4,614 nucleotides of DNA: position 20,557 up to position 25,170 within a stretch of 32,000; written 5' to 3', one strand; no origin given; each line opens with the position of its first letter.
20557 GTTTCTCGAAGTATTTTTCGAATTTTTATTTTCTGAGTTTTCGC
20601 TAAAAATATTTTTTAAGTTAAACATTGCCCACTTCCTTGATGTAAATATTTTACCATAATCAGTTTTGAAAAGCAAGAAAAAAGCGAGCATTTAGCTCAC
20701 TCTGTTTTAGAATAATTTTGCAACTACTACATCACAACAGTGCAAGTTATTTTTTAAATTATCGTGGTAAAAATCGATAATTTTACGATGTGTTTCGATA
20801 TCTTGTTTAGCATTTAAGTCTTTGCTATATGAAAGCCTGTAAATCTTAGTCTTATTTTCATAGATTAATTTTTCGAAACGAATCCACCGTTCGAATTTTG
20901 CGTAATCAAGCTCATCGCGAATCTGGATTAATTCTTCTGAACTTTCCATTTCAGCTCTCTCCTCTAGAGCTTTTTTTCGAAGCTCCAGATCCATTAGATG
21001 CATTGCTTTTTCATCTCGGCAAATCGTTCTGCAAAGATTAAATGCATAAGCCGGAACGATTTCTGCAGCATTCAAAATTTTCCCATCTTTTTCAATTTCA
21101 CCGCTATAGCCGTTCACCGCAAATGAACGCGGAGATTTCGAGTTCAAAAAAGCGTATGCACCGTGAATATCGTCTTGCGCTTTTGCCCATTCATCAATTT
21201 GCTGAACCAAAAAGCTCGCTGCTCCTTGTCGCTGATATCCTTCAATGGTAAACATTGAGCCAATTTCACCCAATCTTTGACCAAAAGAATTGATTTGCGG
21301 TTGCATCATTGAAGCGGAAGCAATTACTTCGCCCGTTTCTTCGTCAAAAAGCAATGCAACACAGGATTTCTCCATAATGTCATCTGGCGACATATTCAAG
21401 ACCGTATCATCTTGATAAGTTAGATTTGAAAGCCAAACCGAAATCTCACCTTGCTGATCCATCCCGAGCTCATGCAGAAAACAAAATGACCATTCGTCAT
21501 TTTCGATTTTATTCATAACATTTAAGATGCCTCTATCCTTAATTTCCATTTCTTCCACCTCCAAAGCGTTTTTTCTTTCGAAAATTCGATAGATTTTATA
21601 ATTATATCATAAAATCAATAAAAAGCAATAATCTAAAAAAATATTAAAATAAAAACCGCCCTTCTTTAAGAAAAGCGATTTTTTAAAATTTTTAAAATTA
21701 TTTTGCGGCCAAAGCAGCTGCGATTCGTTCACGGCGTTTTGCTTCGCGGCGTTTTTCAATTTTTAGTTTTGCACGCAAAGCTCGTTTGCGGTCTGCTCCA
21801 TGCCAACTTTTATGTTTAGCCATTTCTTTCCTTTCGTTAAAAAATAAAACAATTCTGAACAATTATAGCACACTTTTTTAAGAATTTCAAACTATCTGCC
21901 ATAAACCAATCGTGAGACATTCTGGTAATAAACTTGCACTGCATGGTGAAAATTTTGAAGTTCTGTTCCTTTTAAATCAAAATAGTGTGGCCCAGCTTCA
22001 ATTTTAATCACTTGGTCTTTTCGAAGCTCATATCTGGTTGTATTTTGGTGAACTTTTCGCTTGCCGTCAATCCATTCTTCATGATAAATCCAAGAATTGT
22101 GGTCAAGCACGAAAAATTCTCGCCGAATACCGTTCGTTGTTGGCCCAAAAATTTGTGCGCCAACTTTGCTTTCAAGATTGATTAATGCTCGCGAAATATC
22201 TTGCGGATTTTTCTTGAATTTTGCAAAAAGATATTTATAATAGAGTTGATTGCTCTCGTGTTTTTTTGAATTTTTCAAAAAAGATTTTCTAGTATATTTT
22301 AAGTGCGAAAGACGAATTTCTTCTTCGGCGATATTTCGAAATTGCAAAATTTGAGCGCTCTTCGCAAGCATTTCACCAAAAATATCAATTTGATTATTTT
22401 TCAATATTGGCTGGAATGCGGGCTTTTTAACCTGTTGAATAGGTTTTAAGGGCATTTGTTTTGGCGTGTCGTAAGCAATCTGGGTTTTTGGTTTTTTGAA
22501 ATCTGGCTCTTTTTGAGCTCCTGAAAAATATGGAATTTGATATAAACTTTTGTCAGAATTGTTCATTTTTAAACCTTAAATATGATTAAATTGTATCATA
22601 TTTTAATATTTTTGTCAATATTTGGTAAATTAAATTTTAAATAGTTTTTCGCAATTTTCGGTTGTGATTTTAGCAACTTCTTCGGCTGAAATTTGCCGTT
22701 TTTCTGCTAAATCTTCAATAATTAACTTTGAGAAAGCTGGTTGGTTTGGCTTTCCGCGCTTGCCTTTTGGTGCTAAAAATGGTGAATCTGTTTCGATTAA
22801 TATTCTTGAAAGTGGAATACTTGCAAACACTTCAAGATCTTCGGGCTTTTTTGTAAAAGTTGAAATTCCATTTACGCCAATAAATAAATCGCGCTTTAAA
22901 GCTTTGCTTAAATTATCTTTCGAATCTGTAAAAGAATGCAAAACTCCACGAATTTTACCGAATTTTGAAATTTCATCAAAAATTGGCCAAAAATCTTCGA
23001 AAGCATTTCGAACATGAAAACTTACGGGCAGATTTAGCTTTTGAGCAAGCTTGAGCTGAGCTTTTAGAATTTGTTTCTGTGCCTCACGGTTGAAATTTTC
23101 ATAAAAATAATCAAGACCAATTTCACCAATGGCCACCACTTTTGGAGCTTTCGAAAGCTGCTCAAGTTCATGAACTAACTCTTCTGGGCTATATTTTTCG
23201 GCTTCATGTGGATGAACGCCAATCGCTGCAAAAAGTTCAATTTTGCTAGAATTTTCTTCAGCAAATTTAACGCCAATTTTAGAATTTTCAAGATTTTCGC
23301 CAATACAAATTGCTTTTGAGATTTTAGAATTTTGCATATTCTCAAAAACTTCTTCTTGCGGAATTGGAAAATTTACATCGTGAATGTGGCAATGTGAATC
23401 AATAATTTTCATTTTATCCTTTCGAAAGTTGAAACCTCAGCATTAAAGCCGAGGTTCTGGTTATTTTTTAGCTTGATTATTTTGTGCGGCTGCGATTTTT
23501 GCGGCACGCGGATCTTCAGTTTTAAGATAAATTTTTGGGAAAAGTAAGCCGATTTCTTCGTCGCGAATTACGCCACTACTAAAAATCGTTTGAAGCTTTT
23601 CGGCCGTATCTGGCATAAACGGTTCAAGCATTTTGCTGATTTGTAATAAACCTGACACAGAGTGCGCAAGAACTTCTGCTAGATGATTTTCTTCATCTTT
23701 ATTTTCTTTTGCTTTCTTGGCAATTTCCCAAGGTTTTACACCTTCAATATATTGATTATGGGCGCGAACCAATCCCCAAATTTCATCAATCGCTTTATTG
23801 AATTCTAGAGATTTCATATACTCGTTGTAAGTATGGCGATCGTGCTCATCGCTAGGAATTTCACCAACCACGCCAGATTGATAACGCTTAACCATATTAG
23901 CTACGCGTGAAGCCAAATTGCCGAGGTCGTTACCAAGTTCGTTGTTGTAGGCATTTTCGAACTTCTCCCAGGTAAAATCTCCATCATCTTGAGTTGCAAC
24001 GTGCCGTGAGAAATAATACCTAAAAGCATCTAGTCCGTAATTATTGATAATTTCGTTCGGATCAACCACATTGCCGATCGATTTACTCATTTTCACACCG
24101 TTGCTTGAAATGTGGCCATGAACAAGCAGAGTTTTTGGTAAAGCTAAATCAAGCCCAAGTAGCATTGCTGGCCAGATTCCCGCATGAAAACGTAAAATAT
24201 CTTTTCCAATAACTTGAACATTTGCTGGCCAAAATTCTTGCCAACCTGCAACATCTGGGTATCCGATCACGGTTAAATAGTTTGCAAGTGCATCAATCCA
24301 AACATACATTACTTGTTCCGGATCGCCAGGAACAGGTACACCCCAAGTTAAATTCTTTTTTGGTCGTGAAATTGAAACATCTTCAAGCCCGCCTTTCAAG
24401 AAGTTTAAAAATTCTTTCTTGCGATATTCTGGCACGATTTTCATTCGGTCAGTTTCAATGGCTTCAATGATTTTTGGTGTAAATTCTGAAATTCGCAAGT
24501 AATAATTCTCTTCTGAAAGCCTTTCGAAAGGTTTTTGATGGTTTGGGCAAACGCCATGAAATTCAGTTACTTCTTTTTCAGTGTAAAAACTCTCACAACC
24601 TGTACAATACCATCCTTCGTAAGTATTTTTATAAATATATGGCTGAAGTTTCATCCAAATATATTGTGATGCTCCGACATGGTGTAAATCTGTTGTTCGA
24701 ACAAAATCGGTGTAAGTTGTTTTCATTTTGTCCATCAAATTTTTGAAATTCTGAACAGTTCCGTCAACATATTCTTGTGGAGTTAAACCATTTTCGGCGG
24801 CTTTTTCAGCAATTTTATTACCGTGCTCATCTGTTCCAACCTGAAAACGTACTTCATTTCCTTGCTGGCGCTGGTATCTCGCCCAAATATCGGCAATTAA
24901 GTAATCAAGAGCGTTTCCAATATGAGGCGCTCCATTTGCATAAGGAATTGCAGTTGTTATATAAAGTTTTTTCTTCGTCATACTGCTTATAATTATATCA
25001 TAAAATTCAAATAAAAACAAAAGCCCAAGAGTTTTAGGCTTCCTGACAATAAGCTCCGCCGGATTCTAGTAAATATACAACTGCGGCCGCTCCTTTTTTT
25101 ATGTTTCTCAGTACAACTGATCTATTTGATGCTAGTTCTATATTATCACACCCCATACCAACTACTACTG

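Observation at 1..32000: Roughly ten-fold excess of the palindrome TTCGAA (usually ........) in every frame and in spacers, with holes over the pilin loci and the AT-rich island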

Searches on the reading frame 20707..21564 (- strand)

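Call 6: search_protein_families(library=pfam, proteins=[window:20707-21564:-])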
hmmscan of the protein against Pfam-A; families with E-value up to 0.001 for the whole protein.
window:20707-21564:- (285 aa): 2 families
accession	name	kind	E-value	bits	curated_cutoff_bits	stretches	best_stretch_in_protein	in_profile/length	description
PF00583.31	Acetyltransf_1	-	2.7e-07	31.3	20.7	1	66-134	31-94/116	Acetyltransferase (GNAT) family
PF14269.12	Arylsulfotran_2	-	0.00056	19.8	27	1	25-88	55-117/301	Arylsulfotransferase (ASST)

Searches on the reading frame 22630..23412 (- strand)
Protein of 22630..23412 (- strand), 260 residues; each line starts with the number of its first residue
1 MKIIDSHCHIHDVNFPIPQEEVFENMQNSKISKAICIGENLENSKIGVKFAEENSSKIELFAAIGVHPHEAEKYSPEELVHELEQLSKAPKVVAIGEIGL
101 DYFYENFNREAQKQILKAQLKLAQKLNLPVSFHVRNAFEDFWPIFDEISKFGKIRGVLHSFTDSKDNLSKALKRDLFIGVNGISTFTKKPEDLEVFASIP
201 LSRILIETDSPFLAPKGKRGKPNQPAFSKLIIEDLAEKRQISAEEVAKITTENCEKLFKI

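Call 7: search_protein_families(library=pfam, proteins=[window:22630-23412:-])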
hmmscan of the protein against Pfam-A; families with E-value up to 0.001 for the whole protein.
window:22630-23412:- (260 aa): 1 family
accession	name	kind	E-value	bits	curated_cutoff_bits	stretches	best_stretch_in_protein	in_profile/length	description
PF01026.27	TatD_DNase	-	9.9e-73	245.1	27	1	4-259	1-253/253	TatD related DNase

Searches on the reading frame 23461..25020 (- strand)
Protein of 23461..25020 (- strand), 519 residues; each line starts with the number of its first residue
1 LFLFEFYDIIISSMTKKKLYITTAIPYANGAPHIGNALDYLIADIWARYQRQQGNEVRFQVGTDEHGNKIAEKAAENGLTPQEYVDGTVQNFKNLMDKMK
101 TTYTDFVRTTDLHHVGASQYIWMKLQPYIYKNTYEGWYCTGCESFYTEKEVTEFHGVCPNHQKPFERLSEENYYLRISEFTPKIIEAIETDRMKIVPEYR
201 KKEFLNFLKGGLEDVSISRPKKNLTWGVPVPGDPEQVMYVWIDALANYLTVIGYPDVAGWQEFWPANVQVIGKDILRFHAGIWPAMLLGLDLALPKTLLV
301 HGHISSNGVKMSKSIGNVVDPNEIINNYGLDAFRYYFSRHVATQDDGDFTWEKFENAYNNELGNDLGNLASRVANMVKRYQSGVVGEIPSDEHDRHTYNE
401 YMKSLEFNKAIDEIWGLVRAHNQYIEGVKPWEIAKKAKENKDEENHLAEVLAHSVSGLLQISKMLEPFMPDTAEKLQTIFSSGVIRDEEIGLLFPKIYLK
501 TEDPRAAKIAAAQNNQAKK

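Call 7: search_protein_families(library=pfam, proteins=[window:23461-25020:-])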
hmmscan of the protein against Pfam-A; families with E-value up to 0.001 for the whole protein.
window:23461-25020:- (519 aa): 6 families
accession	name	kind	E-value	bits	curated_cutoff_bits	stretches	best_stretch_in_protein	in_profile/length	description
PF09334.17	tRNA-synt_1g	-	3.2e-105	352.5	20.1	2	169-373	180-390/391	tRNA synthetases class I (M)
PF00133.28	tRNA-synt_1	-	1.9e-38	132.8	22.7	3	235-340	296-405/414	tRNA synthetases class I (I, L, M and V)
PF01406.26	tRNA-synt_1e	-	8.7e-13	48.7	27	2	19-106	10-97/301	tRNA synthetases class I (C) catalytic domain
PF08264.19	Anticodon_1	-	8e-07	29.5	25.1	1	398-477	15-87/148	Anticodon-binding domain of tRNA ligase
PF19303.5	Anticodon_3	-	6.8e-06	26.5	23.5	1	396-480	23-101/152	Anticodon binding domain of methionyl tRNA ligase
PF01921.24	tRNA-synt_1f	-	5.2e-05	22.8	27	0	307-344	279-316/360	tRNA synthetases class I (K)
